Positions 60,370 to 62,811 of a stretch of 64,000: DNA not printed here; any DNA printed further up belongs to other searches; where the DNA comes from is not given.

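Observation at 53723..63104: AddAB-type helicase-nuclease divergently paired with a naturally fused PafBC-like double-WYL regulator and a coupled holin-family membrane protein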

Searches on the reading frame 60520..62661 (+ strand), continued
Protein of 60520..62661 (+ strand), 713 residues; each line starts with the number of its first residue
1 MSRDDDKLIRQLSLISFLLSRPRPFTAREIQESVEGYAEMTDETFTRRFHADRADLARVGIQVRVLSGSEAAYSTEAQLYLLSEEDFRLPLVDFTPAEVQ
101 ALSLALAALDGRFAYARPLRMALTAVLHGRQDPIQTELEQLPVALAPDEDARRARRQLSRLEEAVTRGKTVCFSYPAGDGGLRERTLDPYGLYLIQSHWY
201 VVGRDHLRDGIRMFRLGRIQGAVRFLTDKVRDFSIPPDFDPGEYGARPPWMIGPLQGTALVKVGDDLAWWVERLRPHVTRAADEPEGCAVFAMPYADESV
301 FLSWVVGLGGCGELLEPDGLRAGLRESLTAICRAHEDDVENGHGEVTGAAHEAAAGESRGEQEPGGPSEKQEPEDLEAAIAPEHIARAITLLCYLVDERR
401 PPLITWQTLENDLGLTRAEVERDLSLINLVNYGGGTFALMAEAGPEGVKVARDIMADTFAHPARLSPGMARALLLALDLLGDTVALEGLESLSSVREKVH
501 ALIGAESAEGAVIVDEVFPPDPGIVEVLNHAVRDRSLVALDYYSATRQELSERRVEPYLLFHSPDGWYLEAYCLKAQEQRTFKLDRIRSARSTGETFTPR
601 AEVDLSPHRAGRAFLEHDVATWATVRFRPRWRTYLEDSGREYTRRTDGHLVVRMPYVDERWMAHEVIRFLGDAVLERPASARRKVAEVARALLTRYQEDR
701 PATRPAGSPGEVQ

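Call 77: search_solved_structures(query=A1, max_evalue=0.00001, show_alignments=3)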
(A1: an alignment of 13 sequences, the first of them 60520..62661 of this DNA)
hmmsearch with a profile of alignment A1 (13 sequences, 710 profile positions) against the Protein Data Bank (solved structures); distinct sequences matched with E-value up to 0.00001: 5.
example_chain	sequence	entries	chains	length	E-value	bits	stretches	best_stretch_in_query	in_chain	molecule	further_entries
6sj9_A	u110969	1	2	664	1e-43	152.8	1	12-694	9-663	Proteasome accessory factor B/C (PafBC)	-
7p5x_AX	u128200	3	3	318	2.6e-29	105.2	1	384-694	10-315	PafC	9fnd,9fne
7p5x_AY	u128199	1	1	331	6e-24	87.4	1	7-223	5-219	Transcriptional regulator-like protein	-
9fnd_X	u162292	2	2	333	6.6e-24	87.3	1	7-223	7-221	Transcriptional regulator-like protein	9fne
7tb5_A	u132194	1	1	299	1.2e-07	33.6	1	518-593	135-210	WYL domain-containing protein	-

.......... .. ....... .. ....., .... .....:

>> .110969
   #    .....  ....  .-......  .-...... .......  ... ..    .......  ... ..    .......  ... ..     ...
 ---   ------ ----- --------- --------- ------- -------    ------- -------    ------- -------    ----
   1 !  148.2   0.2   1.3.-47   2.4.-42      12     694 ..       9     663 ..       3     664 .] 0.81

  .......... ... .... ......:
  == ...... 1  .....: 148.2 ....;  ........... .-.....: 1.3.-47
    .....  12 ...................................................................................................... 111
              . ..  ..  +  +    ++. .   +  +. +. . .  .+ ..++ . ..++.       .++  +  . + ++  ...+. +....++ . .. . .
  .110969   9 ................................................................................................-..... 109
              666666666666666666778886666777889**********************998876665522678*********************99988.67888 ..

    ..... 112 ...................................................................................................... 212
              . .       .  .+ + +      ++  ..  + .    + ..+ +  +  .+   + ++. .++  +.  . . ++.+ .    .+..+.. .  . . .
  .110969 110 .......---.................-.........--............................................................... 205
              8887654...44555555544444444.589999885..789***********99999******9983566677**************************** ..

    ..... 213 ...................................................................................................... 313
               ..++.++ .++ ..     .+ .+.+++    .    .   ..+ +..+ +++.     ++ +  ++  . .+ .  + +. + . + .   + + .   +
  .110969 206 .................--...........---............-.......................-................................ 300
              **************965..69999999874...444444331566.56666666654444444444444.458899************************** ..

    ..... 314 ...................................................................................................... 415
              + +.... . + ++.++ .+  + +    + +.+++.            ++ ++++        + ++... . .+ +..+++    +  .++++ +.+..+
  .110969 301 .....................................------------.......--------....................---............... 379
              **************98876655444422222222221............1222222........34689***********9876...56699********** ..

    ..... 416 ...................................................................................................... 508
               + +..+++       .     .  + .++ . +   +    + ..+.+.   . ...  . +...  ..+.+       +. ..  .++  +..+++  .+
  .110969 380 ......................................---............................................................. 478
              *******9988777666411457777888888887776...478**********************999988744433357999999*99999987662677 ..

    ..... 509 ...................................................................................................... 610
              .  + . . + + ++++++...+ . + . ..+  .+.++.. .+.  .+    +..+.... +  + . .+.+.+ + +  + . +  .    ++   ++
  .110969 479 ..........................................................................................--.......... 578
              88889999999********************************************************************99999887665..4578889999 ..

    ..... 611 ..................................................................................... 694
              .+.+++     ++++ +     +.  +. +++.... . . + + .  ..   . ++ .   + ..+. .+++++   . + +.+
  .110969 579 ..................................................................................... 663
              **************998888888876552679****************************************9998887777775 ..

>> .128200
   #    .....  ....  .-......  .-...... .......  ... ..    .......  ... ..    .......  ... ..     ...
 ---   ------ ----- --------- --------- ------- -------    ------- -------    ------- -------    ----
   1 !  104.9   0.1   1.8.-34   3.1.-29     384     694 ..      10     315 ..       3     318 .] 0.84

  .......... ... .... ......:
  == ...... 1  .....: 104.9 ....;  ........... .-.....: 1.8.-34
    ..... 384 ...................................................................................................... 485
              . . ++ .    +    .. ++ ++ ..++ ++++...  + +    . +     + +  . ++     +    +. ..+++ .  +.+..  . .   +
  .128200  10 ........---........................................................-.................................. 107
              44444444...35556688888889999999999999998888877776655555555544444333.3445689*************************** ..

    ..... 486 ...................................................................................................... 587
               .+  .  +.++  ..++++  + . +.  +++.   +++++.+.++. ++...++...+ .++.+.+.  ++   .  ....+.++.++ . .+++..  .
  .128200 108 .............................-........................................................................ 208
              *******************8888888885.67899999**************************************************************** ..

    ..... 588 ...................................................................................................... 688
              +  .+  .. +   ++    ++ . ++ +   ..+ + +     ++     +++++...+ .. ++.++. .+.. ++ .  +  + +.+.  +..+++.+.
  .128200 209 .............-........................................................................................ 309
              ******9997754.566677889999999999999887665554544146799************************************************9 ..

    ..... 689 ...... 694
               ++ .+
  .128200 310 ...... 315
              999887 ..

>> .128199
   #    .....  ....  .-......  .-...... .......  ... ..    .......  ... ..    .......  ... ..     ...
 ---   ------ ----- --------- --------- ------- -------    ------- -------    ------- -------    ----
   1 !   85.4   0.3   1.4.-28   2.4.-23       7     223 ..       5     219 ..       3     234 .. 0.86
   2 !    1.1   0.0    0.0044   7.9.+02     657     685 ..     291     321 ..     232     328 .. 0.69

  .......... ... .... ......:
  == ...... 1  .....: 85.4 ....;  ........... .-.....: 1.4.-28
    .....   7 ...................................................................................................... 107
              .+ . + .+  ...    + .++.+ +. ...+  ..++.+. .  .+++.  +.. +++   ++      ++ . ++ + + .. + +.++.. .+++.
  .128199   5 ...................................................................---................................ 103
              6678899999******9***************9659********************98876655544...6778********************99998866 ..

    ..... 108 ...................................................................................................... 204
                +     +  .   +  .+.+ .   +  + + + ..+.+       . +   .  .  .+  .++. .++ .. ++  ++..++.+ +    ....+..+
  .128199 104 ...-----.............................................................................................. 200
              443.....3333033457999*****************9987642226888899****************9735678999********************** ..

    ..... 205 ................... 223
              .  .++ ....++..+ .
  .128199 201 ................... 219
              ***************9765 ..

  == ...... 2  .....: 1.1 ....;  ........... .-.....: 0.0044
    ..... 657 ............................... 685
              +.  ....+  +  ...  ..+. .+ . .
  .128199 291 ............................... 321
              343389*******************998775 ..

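Call 89: search_protein_representatives(protein=window:60520-62661:+)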
Query: 713 residues. Proteins with E-value up to 0.001 (for the whole library): 7938; up to 1e-10: 2226; up to 1e-30: 201. The best 150 are listed.
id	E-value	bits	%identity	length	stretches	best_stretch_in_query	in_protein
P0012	0.0e+00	1050.5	69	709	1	1-709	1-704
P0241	5.1e-177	606.7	49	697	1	1-697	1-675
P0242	9.7e-161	552.8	44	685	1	1-700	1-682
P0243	6.4e-122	424.5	36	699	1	3-695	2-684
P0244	6.2e-116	404.7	71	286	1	1-256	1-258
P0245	5.0e-111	388.5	36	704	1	1-692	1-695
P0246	5.3e-109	381.8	57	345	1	385-707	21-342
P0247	6.7e-109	381.5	35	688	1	2-692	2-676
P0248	3.6e-106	372.5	36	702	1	2-696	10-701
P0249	2.6e-104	366.3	50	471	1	301-684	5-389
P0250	2.6e-98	346.5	37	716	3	2-285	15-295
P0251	9.0e-96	338.1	36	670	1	29-696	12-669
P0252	9.0e-95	334.8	57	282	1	429-703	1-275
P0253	1.1e-94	334.6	35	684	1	1-701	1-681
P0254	1.2e-91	324.5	61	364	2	40-261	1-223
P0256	1.1e-81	291.6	47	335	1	378-699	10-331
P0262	1.5e-72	261.4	44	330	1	379-697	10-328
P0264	2.3e-71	257.5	41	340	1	1-338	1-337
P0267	6.3e-66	239.5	41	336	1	2-322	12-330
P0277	1.8e-61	224.8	39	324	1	380-697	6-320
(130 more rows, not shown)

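Call 90: list_cluster_members(proteins=[P0241, P0242, P0243, P0245, P0248, P0256, P0262, P0264, P0267, P0277])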
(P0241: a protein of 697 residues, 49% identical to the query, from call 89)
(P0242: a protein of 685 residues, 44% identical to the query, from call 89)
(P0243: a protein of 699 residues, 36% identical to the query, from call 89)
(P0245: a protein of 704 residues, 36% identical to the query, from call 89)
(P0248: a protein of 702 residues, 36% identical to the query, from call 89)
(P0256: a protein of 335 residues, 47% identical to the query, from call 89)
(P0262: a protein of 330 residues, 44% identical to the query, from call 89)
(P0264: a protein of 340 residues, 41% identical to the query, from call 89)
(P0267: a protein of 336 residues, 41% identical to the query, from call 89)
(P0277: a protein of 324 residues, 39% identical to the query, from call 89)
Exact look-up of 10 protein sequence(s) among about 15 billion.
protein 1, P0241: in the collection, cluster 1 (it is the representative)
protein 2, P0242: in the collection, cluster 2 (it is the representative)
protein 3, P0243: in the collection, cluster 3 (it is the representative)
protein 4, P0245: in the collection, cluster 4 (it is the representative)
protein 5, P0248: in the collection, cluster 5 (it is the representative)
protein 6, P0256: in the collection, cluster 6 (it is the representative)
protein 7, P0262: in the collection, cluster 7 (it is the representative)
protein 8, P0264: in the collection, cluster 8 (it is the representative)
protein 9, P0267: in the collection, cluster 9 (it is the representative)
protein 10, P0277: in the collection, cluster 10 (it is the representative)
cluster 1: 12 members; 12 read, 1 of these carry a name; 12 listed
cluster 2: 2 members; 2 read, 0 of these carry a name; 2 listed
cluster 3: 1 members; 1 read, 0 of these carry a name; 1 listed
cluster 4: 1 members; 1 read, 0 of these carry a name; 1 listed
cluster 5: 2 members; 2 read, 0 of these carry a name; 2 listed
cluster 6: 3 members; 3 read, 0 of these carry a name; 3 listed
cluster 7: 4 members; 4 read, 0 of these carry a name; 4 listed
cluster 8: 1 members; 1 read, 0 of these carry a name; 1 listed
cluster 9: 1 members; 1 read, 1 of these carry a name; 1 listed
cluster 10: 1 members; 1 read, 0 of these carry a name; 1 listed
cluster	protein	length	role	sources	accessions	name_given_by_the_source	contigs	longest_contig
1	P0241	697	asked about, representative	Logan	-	-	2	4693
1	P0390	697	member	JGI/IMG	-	proteasome accessory factor C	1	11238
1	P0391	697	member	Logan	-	-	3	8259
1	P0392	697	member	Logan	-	-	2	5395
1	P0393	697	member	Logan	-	-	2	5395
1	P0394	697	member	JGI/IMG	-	-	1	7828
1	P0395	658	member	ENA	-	-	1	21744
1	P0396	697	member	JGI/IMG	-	-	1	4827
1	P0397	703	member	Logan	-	-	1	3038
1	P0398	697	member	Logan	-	-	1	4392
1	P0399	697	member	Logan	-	-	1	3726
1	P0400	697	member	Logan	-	-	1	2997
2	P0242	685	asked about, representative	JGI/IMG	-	-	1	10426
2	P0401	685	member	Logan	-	-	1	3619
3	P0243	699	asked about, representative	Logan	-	-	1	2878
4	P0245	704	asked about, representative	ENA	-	-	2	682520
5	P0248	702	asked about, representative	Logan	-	-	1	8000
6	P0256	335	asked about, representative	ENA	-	-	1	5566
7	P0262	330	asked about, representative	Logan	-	-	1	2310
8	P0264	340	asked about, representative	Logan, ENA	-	-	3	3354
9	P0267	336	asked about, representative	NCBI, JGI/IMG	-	proteasome accessory factor C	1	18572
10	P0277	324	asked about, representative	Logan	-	-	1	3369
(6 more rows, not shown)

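Call 91: find_homologous_proteins(query=P0264, max_evalue=1e-20)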
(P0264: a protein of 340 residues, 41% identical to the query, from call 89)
Query P0264 (340 aa): 25 proteins with E <= 1e-20 among 8000 candidates.
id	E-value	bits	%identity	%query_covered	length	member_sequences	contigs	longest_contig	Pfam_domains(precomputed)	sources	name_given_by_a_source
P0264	3.5e-229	778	100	100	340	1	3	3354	PF13280.13,PF25583.2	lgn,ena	-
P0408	1.6e-190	651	84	99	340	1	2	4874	PF13280.13,PF25583.2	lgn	-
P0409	2.2e-141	489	63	99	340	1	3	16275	PF13280.13,PF25583.2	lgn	-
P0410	1.1e-95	339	50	98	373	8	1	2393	PF13280.13,PF25583.2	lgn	-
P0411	2.4e-90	322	47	98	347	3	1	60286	PF13280.13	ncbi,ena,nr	ncbi:MAG: WYL domain-containing protein [Actinobacteria bacterium]|nr:WYL domain-containing protein 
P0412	1.6e-87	312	46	98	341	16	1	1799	PF13280.13,PF25583.2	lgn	-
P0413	2.4e-87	312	45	99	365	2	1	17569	PF13280.13,PF25583.2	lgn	-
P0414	1.1e-84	303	45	98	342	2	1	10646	PF13280.13,PF25583.2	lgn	-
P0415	8.5e-83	297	47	98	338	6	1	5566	PF13280.13,PF25583.2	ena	-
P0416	6.6e-82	294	46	98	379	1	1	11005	PF13280.13,PF25583.2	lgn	-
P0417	5.2e-78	281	44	99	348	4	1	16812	PF13280.13,PF25583.2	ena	-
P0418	5.9e-78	281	43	100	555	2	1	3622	PF19187.7,PF13280.13,PF25583.2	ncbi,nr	ncbi:MAG TPA: WYL domain-containing protein, partial [Thermoleophilia bacterium]|nr:WYL domain-conta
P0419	2.2e-77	279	44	98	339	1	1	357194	PF13280.13,PF25583.2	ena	-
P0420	3.8e-76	275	44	98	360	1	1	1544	PF13280.13,PF25583.2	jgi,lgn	jgi:predicted DNA-binding transcriptional regulator YafY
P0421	3.5e-68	249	42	99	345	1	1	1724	PF13280.13,PF25583.2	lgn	-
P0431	7.8e-21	93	29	94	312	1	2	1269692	PF13280.13,PF25583.2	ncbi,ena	-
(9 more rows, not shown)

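Call 92: find_encoding_contigs(protein=P0419, flank=9000, max_places=1)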
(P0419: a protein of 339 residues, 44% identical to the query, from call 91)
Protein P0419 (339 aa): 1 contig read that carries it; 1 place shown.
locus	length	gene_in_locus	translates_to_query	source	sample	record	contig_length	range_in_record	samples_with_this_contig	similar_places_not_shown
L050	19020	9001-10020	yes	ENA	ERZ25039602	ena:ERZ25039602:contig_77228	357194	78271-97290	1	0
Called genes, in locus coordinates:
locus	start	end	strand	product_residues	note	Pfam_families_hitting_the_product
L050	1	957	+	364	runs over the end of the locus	PF13490:zf-HC2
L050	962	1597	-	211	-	PF06971:Put_DNA-bind_N, PF02629:CoA_binding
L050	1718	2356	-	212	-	-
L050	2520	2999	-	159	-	PF12705:PDDEXK_1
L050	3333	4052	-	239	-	PF13361:UvrD_C, PF13538:UvrD_C_2 (weak)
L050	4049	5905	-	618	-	PF00580:UvrD-helicase, PF13245:AAA_19, PF13361:UvrD_C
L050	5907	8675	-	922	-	PF13361:UvrD_C (weak), PF12705:PDDEXK_1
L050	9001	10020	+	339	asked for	PF13280:WYL, PF25583:WCX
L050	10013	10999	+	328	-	PF19187:HTH_PafC, PF13280:WYL, PF25583:WCX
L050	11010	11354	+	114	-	PF04020:Phage_holin_4_2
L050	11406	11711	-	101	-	PF01037:AsnC_trans_reg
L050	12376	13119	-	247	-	PF00437:T2SSE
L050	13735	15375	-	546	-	PF00877:NLPC_P60, PF00850:Hist_deacetyl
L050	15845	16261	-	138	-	PF01520:Amidase_3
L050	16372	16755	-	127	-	PF01471:PG_binding_1, PF09374:PG_binding_3 (faint)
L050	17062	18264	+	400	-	PF09587:PGA_cap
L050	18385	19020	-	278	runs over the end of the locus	PF00206:Lyase_1, PF10415:FumaraseC_C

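Call 93: find_encoding_contigs(protein=P0411, flank=9000, max_places=1)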
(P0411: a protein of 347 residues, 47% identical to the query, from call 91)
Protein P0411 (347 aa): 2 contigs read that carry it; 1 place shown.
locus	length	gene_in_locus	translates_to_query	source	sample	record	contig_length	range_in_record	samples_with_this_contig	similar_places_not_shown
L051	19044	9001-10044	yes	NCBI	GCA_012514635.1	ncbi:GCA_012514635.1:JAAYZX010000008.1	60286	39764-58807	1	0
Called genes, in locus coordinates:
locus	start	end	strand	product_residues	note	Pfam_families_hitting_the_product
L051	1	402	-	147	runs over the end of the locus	-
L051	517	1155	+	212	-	PF04542:Sigma70_r2, PF08281:Sigma70_r4_2, PF04545:Sigma70_r4 (weak)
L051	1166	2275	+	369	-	PF13490:zf-HC2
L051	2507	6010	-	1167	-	PF00580:UvrD-helicase, PF13245:AAA_19, PF13361:UvrD_C, PF13538:UvrD_C_2 (faint), PF12705:PDDEXK_1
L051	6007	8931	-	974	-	PF12705:PDDEXK_1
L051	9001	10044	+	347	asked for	PF13280:WYL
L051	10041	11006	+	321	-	PF19187:HTH_PafC, PF13280:WYL, PF25583:WCX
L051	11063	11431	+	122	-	PF04020:Phage_holin_4_2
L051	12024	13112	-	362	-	PF00437:T2SSE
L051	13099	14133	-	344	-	PF00850:Hist_deacetyl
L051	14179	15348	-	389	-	PF24568:CC_PcsB, PF00877:NLPC_P60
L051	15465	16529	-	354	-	PF01471:PG_binding_1, PF01520:Amidase_3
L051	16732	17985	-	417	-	PF02636:Methyltransf_28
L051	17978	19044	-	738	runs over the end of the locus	PF13549:ATP-grasp_5, PF02629:CoA_binding, PF13380:CoA_binding_2, PF13607:Succ_CoA_lig, PF19045:Ligase_CoA_2 (weak)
